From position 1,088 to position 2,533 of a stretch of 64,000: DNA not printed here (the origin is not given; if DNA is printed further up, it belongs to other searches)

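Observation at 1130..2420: Free-standing HNH-kinase fusion gene inserted between tail sheath and tail tube genes on the opposite strand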

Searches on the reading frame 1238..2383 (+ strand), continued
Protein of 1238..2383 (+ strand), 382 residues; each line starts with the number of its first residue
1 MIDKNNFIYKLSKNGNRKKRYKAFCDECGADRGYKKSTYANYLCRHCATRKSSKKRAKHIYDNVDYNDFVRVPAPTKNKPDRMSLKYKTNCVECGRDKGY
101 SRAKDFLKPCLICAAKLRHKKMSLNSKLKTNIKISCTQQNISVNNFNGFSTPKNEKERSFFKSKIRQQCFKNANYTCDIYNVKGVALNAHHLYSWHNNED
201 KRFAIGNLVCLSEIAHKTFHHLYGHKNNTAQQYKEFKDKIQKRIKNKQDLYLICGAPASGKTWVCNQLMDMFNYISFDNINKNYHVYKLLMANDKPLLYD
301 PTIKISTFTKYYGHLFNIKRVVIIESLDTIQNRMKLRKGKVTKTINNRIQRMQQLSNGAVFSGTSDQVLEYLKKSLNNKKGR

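Call 60: search_solved_structures(query=A5, max_evalue=1, show_alignments=3)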
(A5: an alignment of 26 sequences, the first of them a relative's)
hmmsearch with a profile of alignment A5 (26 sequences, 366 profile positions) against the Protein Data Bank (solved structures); distinct sequences matched with E-value up to 1: 21.
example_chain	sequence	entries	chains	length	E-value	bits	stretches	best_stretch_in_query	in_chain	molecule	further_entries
1knq_A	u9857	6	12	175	0.0036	19.8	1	236-269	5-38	Gluconate kinase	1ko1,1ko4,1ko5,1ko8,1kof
7owe_E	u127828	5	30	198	0.019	17.4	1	242-268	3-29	Adenylate kinase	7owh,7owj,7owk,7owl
9r72_B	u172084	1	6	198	0.02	17.3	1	242-268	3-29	Adenylate kinase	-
6me0_C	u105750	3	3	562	0.079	15.3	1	135-216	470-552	Maturase reverse transcriptase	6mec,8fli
7oyc_M1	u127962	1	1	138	0.083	15.3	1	94-158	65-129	60S ribosomal protein L14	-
3umf_A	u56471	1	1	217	0.11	14.9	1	231-266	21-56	Adenylate kinase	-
7eey_A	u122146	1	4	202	0.12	14.8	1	237-285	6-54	tRNA-specific adenosine deaminase subunit tad2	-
2bdt_A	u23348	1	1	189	0.26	13.6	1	239-273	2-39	BH3686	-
8hkx_S27E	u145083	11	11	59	0.33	13.3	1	36-70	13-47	30S ribosomal protein S27e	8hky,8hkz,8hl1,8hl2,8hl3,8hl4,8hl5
6swa_L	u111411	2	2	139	0.34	13.3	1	96-158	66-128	60S ribosomal protein L14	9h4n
9y42_M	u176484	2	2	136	0.45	12.9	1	96-158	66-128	Large ribosomal subunit protein eL14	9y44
4xgu_A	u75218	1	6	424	0.57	12.5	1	238-275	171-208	Putative pachytene checkpoint protein 2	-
7x7s_A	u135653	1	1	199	0.57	12.5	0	235-267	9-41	Adenylate kinase isoenzyme 1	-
9drz_A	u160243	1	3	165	0.6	12.4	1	239-331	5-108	p-loop containing nucleoside triphosphatehydrolase protein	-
6gz3_AM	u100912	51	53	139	0.62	12.4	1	98-158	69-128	ribosomal protein eL14 | 60S ribosomal protein L14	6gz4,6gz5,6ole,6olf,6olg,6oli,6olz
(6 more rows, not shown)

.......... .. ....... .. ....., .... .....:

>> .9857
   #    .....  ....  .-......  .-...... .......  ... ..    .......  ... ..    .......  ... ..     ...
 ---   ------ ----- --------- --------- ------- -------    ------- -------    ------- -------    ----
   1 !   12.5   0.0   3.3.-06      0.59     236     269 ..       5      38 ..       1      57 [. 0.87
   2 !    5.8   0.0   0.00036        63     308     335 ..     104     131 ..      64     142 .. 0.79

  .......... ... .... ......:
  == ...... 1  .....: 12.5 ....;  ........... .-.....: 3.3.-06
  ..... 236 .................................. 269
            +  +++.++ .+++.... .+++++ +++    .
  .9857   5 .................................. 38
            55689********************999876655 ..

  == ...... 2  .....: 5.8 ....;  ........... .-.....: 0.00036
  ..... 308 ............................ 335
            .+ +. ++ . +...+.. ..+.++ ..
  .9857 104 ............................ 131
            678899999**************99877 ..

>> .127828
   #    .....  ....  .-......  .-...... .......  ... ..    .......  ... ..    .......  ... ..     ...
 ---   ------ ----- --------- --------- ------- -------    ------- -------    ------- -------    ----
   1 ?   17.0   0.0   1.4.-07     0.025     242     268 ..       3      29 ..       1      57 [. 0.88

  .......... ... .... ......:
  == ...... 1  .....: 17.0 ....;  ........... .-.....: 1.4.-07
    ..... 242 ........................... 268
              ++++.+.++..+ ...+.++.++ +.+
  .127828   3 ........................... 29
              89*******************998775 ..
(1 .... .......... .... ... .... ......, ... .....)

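Call 65: find_encoding_contigs(protein=P0002, flank=6000, max_places=2)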
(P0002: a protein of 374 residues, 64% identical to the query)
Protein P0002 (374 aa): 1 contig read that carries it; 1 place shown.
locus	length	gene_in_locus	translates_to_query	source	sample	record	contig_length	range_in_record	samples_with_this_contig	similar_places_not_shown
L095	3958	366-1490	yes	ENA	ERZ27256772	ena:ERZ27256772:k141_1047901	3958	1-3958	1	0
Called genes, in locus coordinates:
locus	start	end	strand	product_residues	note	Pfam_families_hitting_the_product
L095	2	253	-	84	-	?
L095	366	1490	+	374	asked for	-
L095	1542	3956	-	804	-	?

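Call 66: find_encoding_contigs(protein=P0003, flank=8000, max_places=2)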
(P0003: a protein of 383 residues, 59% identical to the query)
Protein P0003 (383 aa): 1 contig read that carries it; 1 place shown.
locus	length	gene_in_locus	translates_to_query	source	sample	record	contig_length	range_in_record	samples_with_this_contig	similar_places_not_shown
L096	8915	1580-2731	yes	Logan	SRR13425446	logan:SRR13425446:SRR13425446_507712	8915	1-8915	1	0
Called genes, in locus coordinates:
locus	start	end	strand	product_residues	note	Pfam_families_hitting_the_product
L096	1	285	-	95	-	?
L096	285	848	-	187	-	-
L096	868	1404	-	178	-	-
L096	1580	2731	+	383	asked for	-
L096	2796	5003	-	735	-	-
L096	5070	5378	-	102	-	-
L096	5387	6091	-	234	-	-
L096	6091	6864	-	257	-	-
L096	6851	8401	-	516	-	PF00293:NUDIX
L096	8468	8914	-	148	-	?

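Call 68: predict_structure(alignment_id=A5)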
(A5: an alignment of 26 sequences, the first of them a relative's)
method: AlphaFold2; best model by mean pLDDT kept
length: 382 residues; sequences in the alignment: 26
mean_pLDDT: 89.5   pTM: 0.63
mean pLDDT of the five models: 89.5, 88.4, 88.3, 87.9, 86.9
residues with pLDDT >= 90: 250; 70-90: 114; 50-70: 9; < 50: 9
segments of 3 or more residues with pLDDT < 50: 50-58
pLDDT, mean of each block of 10 residues (from residue 1): 90 90 86 86 64 48 91 93 93 95 91 86 86 85 80 88 96 97 95 91 95 95 88 97 93 95 95 90 90 91 87 95 96 95 93 94 98 89 59
secondary structure, 60 per line:
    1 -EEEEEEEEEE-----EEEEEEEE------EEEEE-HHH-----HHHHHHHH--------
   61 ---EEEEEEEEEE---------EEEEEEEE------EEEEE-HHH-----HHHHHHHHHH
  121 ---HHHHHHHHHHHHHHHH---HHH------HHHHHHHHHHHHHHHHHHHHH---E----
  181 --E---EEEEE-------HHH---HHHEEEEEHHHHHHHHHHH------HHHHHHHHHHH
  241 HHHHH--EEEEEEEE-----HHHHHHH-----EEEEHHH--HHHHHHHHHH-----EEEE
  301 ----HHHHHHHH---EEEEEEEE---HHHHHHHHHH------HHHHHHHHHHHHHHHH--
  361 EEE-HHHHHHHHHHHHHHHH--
elements in order: E2-11 E17-24 E31-35 H45-52 E64-73 E83-90 E97-101 H111-120 H124-139 H152-172 E187-191 E208-212 H213-223 H230-245 E248-255 H261-267 E273-276 H282-291 E297-300 H305-312 E316-323 H327-336 H343-358 E361-363 H365-380

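Call 71: fold_search(model_id=the predicted structure, library=pdb)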
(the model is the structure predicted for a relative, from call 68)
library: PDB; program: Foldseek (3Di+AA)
matches with E <= 10: 1017; with E <= 0.001: 15
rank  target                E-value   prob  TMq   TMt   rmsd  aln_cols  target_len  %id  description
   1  2bwj_A                4.3e-05  1.00  0.26  0.45   6.4       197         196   13  Structure of adenylate kinase 5 (released 2005-07-21)
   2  2bwj_D                2.2e-04  1.00  0.26  0.47   6.3       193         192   14  Structure of adenylate kinase 5 (released 2005-07-21)
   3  3lw7_A                2.3e-04  1.00  0.25  0.50   5.8       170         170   15  The Crystal Structure of an Adenylate kinase-related protein bound to AMP from sulfolobus solfataricus to 2.3A (released 2010-03-09)
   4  2bwj_E                2.5e-04  1.00  0.25  0.45   6.5       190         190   14  Structure of adenylate kinase 5 (released 2005-07-21)
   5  3h0k_A                4.8e-04  1.00  0.27  0.55   4.6       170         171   14  Crystal structure of an adenylated kinase related protein from sulfolobus solfataricus to 3.25a (released 2009-04-21)
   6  3fdi_A                4.8e-04  1.00  0.26  0.54   4.8       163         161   14  Crystal structure of uncharacterized protein from Eubacterium ventriosum ATCC 27560. (released 2009-01-20)
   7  2bwj_C                4.8e-04  1.00  0.26  0.48   6.1       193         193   15  Structure of adenylate kinase 5 (released 2005-07-21)
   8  7e9v                  5.8e-04  1.00  0.28  0.49   4.8       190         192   10  The Crystal Structure of human UMP-CMP kinase from Biortus. (released 2021-03-24)
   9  2bwj_F                5.8e-04  1.00  0.26  0.47   6.2       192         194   15  Structure of adenylate kinase 5 (released 2005-07-21)
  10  1y63                  6.1e-04  1.00  0.27  0.56   4.3       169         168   14  Initial crystal structural analysis of a probable kinase from Leishmania major Friedlin (released 2005-01-04)
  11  2bdt                  6.5e-04  1.00  0.27  0.53   4.3       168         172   17  Crystal Structure of the Putative Gluconate Kinase from Bacillus halodurans, Northeast Structural Genomics Target BhR61 (released 2005-11-01)
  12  3u7f_B                6.5e-04  1.00  0.23  0.23   4.9       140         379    8  Crystal structure of mPNKP catalytic fragment (D170A) bound to single-stranded DNA (TCCTCp) (released 2011-12-14)
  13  3t61_A                6.5e-04  1.00  0.24  0.45   6.3       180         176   13  Crystal Structure of a gluconokinase from Sinorhizobium meliloti 1021 (released 2011-08-17)
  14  2ukd                  7.8e-04  1.00  0.28  0.49   4.9       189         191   10  UMP/CMP KINASE FROM SLIME MOLD COMPLEXED WITH ADP, CMP (released 1998-05-20)
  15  3u7e                  8.8e-04  1.00  0.23  0.23   4.9       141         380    8  Crystal structure of mPNKP catalytic fragment (D170A) (released 2011-12-14)
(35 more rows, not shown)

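Call 73: search_protein_families(library=pfam, alignment_id=A5, max_evalue=0.01)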
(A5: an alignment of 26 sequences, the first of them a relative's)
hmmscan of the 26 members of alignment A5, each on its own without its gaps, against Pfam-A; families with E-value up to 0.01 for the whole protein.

A. member 1, P0001 (382 aa): 2 families
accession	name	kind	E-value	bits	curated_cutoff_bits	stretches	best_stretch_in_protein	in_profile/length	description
PF13238.12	AAA_18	-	0.00014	22.7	29.4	1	252-296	2-44/128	AAA domain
PF13401.12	AAA_22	-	0.0011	19.7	27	0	247-273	4-30/130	AAA domain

B. families by the number of members that match (of 26 scanned): 20 families
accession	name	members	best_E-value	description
PF13238.12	AAA_18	20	1.9e-05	AAA domain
PF07460.16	NUMOD3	10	1.8e-12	NUMOD3 motif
PF13401.12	AAA_22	10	0.00069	AAA domain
PF08433.16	KTI12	3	0.0009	Chromatin associated protein KTI12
PF13521.12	AAA_28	3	0.0049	AAA domain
PF06414.18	Zeta_toxin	3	0.0052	Zeta toxin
PF19995.5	iSTAND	3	0.0054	inactive STAND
PF01844.29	HNH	2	1.5e-06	HNH endonuclease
PF09848.15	SLFN-g3_helicase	2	0.00057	Schlafen group 3, DNA/RNA helicase domain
PF14471.11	DUF4428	2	0.0029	Domain of unknown function (DUF4428)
PF08298.17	AAA_PrkA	2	0.0045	PrkA AAA domain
PF01712.25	dNK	2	0.0081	Deoxynucleoside kinase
PF00253.27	Ribosomal_S14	1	4.6e-06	Ribosomal protein S14p/S29e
PF14311.12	DUF4379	1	0.00065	Probable Treble clef zinc finger domain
PF01926.29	MMR_HSR1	1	0.0027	50S ribosome-binding GTPase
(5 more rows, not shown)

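Call 83: search_protein_families(library=padloc, proteins=[P0001, P0029, P0028], max_evalue=0.01)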
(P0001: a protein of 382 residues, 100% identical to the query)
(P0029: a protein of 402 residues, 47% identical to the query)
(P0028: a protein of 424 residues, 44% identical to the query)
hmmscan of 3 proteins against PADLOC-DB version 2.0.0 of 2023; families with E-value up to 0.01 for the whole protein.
P0001 (382 aa): 2 families
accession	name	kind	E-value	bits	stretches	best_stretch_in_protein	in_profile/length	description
PDLC04132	HNH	-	0.00052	17.2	1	140-220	133-213/286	-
PDLC04140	mad8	-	0.0013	16.3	1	236-373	16-144/314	mads_8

P0029 (402 aa): 5 families
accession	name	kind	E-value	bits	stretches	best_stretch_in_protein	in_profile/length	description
PDLC03675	HEase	-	1e-08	33.3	1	4-166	13-182/221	homing endonuclease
PDLC03676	HEase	-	1.9e-08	32.3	1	3-110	5-108/205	homing endonuclease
PDLC03701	HEase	-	3.1e-05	21.9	1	3-132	5-137/271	homing endonuclease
PDLC03679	HEase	-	0.00015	19.7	1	20-117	25-121/257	homing endonuclease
PDLC03687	HEase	-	0.007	14.3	0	213-264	119-173/178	homing endonuclease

P0028 (424 aa): 3 families
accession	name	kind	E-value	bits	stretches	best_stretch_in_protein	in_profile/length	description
PDLC03678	HEase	-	0.0014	16.4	0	77-155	71-148/266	homing endonuclease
PDLC04622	PDC-M38B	-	0.0071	14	0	270-299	37-66/246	-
PDLC01434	CasR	-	0.0082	14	0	68-106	133-170/191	"CAS-I,CAS-II,CAS-III,CAS-IV,CAS-V,CAS-VI; associated_signaling"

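Call 95: find_encoding_contigs(protein=P0010, flank=8000, max_places=2)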
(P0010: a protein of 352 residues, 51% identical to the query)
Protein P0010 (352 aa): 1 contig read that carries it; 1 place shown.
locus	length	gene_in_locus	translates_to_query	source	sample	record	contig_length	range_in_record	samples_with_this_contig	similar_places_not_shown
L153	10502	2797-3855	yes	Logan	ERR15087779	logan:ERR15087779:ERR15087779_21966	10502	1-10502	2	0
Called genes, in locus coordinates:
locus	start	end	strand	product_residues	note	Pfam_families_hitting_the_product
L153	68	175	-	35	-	-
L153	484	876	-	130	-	-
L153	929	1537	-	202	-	PF26461:Phi812_tail_tube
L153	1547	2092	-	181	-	-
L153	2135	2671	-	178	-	-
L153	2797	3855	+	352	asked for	PF07460:NUMOD3 (weak)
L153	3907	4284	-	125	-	-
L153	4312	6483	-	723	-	-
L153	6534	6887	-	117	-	PF05367:Phage_endo_I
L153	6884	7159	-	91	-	-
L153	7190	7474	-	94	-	-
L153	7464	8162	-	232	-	-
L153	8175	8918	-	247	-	-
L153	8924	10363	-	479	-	PF00293:NUDIX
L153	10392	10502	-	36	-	?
